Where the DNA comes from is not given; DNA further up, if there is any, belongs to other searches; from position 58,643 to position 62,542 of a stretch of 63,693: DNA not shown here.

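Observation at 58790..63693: Giant (over 1,630 aa, 5'-truncated by the window) beta-rich protein with no recognisable catalytic motif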

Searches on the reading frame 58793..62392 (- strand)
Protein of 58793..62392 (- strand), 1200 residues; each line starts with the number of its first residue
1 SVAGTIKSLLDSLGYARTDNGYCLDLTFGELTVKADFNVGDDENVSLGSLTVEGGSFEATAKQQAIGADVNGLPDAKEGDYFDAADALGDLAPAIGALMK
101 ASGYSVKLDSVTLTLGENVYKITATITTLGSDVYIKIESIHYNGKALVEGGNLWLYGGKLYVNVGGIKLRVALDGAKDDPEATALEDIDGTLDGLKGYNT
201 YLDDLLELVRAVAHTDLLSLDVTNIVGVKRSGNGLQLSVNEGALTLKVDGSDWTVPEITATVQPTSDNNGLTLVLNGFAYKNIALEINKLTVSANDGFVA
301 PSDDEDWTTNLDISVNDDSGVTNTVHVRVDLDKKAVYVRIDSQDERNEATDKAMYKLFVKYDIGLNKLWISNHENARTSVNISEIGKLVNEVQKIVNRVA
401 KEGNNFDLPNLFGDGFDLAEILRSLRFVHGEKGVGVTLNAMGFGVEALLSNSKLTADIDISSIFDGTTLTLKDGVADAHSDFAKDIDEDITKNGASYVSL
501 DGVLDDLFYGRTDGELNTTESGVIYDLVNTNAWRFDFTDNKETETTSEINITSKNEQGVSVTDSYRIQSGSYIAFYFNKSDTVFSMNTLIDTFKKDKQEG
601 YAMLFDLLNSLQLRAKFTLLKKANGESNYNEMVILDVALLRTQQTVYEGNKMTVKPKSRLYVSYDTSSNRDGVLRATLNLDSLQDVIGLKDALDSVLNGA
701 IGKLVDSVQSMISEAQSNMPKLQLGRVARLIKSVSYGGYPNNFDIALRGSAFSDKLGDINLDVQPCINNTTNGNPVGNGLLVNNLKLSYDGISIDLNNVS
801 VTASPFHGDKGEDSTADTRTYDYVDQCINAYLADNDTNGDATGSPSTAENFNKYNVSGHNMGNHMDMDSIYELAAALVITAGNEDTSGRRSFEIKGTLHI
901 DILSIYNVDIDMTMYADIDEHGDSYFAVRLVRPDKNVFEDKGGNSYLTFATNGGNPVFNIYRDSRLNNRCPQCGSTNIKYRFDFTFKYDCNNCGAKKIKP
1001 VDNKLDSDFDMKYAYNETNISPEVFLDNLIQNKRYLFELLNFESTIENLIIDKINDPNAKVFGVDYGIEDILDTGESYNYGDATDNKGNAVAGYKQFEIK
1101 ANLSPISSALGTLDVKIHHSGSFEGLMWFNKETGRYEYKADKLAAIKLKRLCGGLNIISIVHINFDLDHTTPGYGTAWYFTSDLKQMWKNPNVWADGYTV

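Call 59: search_protein_representatives(alignment_id=A6)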
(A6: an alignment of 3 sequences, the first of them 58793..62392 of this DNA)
Query: 3 sequences, 1176 profile positions. Proteins with E-value up to 0.001 (for the whole library): 54; up to 1e-10: 50; up to 1e-30: 44. The best 54 are listed.
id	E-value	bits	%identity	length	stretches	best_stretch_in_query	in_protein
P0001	0.0e+00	2085.3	-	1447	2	1-1176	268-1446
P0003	0.0e+00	1517.7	-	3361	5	2-1173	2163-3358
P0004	0.0e+00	1248.8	-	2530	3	3-1173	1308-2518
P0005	0.0e+00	1115.3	-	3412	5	2-1172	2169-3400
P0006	5.8e-273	925.3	-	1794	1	69-1166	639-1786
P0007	5.8e-269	912.0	-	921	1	327-1175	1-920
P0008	6.4e-206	703.2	-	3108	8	1-942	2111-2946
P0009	3.8e-201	687.4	-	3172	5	15-1160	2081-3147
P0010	6.5e-197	673.4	-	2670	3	4-1173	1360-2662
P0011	4.3e-196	670.6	-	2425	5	11-1099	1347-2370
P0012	1.3e-172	592.8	-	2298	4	2-941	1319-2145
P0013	1.0e-166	573.3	-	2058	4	5-564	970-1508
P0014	1.1e-159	550.1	-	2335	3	4-1100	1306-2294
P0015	3.5e-147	508.7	-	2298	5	5-941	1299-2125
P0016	7.6e-145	500.9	-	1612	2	4-1164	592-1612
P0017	1.0e-138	480.6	-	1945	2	4-1097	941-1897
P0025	2.1e-113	396.8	-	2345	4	82-1154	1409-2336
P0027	7.3e-80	285.7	-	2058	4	3-527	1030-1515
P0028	4.9e-68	246.5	-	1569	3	4-564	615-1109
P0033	2.5e-59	217.7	-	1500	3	4-530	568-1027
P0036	9.2e-49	182.7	-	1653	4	12-476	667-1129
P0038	3.4e-47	177.5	-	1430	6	28-450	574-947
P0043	1.9e-38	148.5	-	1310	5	21-534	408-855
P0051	1.7e-13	65.9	-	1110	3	298-564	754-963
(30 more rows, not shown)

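Call 63: search_protein_families(library=pfam, proteins=[P0036, P0028, P0033, P0038, P0043, P0051], max_evalue=0.01)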
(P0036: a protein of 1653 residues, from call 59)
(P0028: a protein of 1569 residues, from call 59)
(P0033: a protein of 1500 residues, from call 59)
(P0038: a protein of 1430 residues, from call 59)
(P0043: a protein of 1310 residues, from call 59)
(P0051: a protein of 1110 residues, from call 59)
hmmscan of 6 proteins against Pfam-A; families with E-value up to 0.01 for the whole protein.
P0036 (1653 aa): 0 families

P0028 (1569 aa): 0 families

P0033 (1500 aa): 0 families

P0038 (1430 aa): 0 families

P0043 (1310 aa): 0 families

P0051 (1110 aa): 0 families

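Call 64: find_encoding_contigs(protein=P0036, flank=8000, max_places=3)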
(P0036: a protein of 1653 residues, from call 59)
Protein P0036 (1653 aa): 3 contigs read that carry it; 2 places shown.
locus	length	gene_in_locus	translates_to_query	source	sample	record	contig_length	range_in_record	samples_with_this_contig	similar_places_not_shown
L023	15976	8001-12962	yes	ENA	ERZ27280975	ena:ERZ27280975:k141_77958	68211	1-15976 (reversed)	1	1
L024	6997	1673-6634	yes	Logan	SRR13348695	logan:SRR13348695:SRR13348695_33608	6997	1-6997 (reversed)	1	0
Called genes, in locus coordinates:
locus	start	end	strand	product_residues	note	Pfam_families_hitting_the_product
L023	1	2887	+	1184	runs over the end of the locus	PF09479:Flg_new (faint)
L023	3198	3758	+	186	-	PF13305:TetR_C_33 (weak)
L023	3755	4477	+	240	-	PF00005:ABC_tran, PF13304:AAA_21 (weak)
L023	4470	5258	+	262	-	PF01061:ABC2_membrane, PF12698:ABC2_membrane_3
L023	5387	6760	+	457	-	PF00890:FAD_binding_2 (weak), PF01134:GIDA (faint), PF01266:DAO (faint), PF01946:Thi4 (weak), PF03486:HI0933_like (faint), PF07992:Pyr_redox_2, PF13450:NAD_binding_8 (weak), PF21688:FAD-depend_C, +1 more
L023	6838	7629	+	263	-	PF01261:AP_endonuc_2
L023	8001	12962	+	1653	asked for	-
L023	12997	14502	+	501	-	PF00206:Lyase_1, PF10397:ADSL_C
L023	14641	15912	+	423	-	PF00709:Adenylsucc_synt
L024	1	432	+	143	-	?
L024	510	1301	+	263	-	PF01261:AP_endonuc_2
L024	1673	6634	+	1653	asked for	-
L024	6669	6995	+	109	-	?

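Call 69: find_encoding_contigs(protein=P0017, flank=8000, max_places=2)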
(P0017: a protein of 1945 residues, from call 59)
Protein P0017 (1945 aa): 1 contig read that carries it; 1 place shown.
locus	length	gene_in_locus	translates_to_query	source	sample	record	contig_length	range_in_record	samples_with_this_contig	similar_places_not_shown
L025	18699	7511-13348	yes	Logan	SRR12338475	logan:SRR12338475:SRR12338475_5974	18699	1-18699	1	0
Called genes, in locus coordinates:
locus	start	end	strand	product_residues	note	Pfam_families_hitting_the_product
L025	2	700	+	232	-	?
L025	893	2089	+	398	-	PF03315:SDH_beta, PF03313:SDH_alpha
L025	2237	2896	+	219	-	PF00702:Hydrolase, PF12710:HAD, PF13419:HAD_2, PF13242:Hydrolase_like (weak)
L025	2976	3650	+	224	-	PF00072:Response_reg, PF00486:Trans_reg_C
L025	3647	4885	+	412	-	PF00512:HisKA, PF02518:HATPase_c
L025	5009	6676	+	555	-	PF04231:Endonuclease_1, PF02368:Big_2, PF26918:Ig_Eae (weak), PF26182:Ig_NUP210_5th (weak)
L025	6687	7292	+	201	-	-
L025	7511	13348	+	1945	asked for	-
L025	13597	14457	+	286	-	PF02535:Zip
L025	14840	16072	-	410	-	PF02073:Peptidase_M29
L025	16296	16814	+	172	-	PF00160:Pro_isomerase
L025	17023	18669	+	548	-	PF00485:PRK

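Call 70: find_encoding_contigs(protein=P0012, flank=8000, max_places=2)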
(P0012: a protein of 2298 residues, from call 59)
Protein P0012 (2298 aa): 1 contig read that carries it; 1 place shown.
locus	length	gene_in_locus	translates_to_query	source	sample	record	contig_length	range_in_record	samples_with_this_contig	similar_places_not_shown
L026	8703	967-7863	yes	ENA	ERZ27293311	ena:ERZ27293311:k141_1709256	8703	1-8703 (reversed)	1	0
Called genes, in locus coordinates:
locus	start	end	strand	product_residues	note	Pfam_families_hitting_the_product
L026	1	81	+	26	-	?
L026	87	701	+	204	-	-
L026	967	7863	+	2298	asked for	-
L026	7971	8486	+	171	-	-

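Call 78: search_protein_families(library=ncbifam, proteins=[L025:6687-7289:+, L025:5009-6673:+], max_evalue=0.1)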
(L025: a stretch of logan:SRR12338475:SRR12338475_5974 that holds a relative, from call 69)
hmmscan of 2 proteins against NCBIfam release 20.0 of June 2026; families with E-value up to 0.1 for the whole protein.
L025:6687-7289:+ (201 aa): 0 families

L025:5009-6673:+ (555 aa): 1 family
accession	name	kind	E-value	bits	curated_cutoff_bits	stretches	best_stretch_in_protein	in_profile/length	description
NF011716.0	PRK15137.1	equivalog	1.2e-08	35.2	372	2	135-204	117-184/235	deoxyribonuclease I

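Call 80: search_solved_structures(query=A7, max_evalue=10)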
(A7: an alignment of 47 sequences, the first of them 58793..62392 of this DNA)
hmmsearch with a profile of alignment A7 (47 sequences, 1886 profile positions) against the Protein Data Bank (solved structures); distinct sequences matched with E-value up to 10: 7.
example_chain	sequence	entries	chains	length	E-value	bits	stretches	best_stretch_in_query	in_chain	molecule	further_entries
6n5d_C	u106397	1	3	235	0.5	10.9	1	1677-1722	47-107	antibody heavy chain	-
9d91_A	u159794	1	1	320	0.98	9.9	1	516-570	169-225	Asparaginase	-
7y3o_H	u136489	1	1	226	1.1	9.7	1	1686-1719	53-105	Heavy chain of BIOLS56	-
7y3n_H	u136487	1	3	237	1.2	9.6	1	1686-1719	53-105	Heavy chain of BIOLS56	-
8y3o_H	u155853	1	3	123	1.7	9.1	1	1684-1722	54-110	Heavy chain of B1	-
9cg2_A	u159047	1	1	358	1.8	9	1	930-1016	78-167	Elp3/MiaA/NifB-like radical SAM core domain-containing protein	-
6ye3_A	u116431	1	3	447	2.8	8.4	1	1686-1715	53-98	Chains: A,D,G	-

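Call 83: predict_structure(alignment_id=A7)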
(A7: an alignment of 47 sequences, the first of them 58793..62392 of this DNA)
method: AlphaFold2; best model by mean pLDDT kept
length: 1200 residues; sequences in the alignment: 47
mean_pLDDT: 79.2   pTM: 0.65
mean pLDDT of the five models: 79.2, 78.8, 77.6, 77.3, 75.6
residues with pLDDT >= 90: 257; 70-90: 688; 50-70: 205; < 50: 50
segments of 3 or more residues with pLDDT < 50: 1-7, 64-81, 179-182, 229-233, 982-985, 1001-1005, 1007-1010
pLDDT, mean of each block of 10 residues (from residue 1): 40 75 81 81 71 77 48 37 63 84 91 90 91 90 83 89 84 61 60 75 83 73 57 59 81 83 89 90 91 88 87 82 86 90 67 79 91 90 84 80 61 60 74 77 78 77 76 78 90 86 89 76 89 91 88 90 93 88 78 82 87 95 88 93 79 82 87 89 84 77 70 60 69 87 90 84 84 76 92 93 79 65 90 80 53 67 89 86 79 88 82 89 88 83 87 84 65 63 53 64 48 77 80 81 81 63 66 87 92 92 77 91 87 84 86 82 87 81 70 63
secondary structure, 60 per line:
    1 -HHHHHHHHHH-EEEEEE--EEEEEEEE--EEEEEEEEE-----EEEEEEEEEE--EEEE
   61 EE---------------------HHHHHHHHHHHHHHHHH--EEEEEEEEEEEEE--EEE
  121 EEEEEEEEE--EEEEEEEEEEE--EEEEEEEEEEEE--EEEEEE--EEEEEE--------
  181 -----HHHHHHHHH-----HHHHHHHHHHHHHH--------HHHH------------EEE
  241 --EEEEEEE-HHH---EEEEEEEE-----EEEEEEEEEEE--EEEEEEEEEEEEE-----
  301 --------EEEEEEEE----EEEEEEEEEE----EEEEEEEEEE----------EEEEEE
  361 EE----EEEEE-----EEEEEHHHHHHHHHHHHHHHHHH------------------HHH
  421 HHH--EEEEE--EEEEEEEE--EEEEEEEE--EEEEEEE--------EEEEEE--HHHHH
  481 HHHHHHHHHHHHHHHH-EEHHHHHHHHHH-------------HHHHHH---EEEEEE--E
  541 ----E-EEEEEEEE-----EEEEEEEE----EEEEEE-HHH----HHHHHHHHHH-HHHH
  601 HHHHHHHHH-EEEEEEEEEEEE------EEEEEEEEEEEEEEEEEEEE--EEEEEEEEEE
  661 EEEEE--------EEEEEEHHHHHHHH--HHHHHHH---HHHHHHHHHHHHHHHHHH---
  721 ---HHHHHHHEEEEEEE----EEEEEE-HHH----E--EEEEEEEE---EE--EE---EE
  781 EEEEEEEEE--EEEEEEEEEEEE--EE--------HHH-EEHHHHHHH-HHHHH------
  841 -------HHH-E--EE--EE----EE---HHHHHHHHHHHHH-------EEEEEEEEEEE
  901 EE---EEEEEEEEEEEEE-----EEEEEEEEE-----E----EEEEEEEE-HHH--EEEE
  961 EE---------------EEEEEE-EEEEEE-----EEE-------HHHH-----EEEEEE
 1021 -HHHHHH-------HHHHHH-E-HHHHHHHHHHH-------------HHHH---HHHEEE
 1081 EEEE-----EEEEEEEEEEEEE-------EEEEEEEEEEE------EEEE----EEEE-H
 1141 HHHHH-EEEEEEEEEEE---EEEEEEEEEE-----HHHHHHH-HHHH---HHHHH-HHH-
elements in order (helices of 4 or more, strands of 3 or more residues): H2-11 E13-18 E21-28 E31-39 E45-54 E57-62 H84-100 E103-115 E118-129 E132-142 E145-156 E159-164 E167-172 H186-194 H200-213 H222-225 E238-240 E243-249 E257-264 E270-280 E283-295 E309-316 E321-330 E335-344 E355-362 E367-371 E377-381 H382-399 H418-423 E426-430 E433-440 E443-450 E453-459 E468-473 H476-496 H500-509 H523-528 E532-537 E547-554 E560-567 E572-577 H586-595 H597-609 E611-622 E629-648 E651-665 E674-679 H680-687 H690-696 H700-717 H724-730 E731-737 E742-747 E759-766 E779-789 E792-803 H822-828 H830-834 H870-882 E890-902 E906-918 E924-932 E943-950 E957-962 E978-983 E985-990 E996-998 H1006-1009 E1015-1020 H1022-1027 H1035-1040 H1044-1054 H1068-1071 E1078-1084 E1090-1102 E1110-1120 E1127-1130 E1135-1138 H1140-1145 E1147-1157 E1161-1170 H1176-1182 H1184-1187 H1191-1195

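Call 85: fold_search(model_id=the predicted structure, library=pdb)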
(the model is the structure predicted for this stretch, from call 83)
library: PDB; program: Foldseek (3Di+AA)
matches with E <= 10: 611; with E <= 0.001: 0
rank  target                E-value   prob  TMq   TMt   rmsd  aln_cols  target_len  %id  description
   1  8eoi_A                1.7e-03  0.11  0.06  0.07  38.2      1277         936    8  Structure of a human EMC:human Cav1.2 channel complex in GDN detergent (released 2023-05-24)
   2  5yvf_C                3.3e-03  0.63  0.07  0.19  21.5       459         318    7  Crystal structure of BFA1 (released 2018-08-08)
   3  3pqs                  3.3e-03  0.10  0.04  0.08  27.5       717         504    8  The crystal structures of porcine pathogen ApH87_TbpB (released 2011-02-02)
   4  9tp6_B                3.7e-03  0.91  0.09  0.30  13.6       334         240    7  Structure of LolA3 from Porphyromonas gingivalis (released 2026-02-18)
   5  4o49                  5.7e-03  0.10  0.05  0.09  28.8       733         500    8  Crystal structure of the vaccine antigen Transferrin Binding Protein B (TbpB) mutant Tyr-174-Ala from Actinobacillus ple (released 2015-01-14)
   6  9tp6_A                6.0e-03  0.47  0.07  0.21  20.1       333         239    9  Structure of LolA3 from Porphyromonas gingivalis (released 2026-02-18)
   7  4o3z                  8.1e-03  0.08  0.05  0.09  28.2       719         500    8  Crystal structure of the vaccine antigen Transferrin Binding Protein B (TbpB) mutant Tyr-95-Ala from Actinobacillus pleu (released 2015-01-14)
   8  4o3y                  8.5e-03  0.08  0.05  0.09  28.5       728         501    8  Crystal structure of the vaccine antigen Transferrin Binding Protein B (TbpB) mutant Arg-179-Glu from Actinobacillus ple (released 2015-01-14)
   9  2ich_A                9.4e-03  0.18  0.06  0.13  21.3       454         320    7  CRYSTAL STRUCTURE OF A PUTATIVE ATTH (NE1406) FROM NITROSOMONAS EUROPAEA AT 2.00 A RESOLUTION (released 2006-10-03)
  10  9g4c_A                1.0e-02  0.30  0.06  0.15  26.8       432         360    8  25-phosphosteroid lyase + phosphate + desmost-1,4-diene-3-one (released 2026-01-28)
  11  3p16_A                1.1e-02  0.12  0.05  0.09  22.7       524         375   10  Crystal structure of DNA polymerase III sliding clamp (released 2011-08-24)
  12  8gmm_A                1.5e-02  0.60  0.05  0.21  19.8       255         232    7  Stenotrophomonas maltophilia Holo HphA (released 2024-03-27)
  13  6in9_A                1.6e-02  0.41  0.08  0.20  20.6       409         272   11  Crystal structure of MucB in complex with MucA(peri) (released 2019-07-24)
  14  9bd8_A                1.7e-02  0.30  0.09  0.17  22.8       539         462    6  ApoB 100 beta barrel bound to LDLR beta propeller (released 2024-12-25)
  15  8roy_A                1.9e-02  0.20  0.05  0.14  25.4       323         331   12  Structure of the human DDB1-DDA1-DCAF15 E3 ubiquitin ligase bound to compound furan 24 (released 2024-04-03)
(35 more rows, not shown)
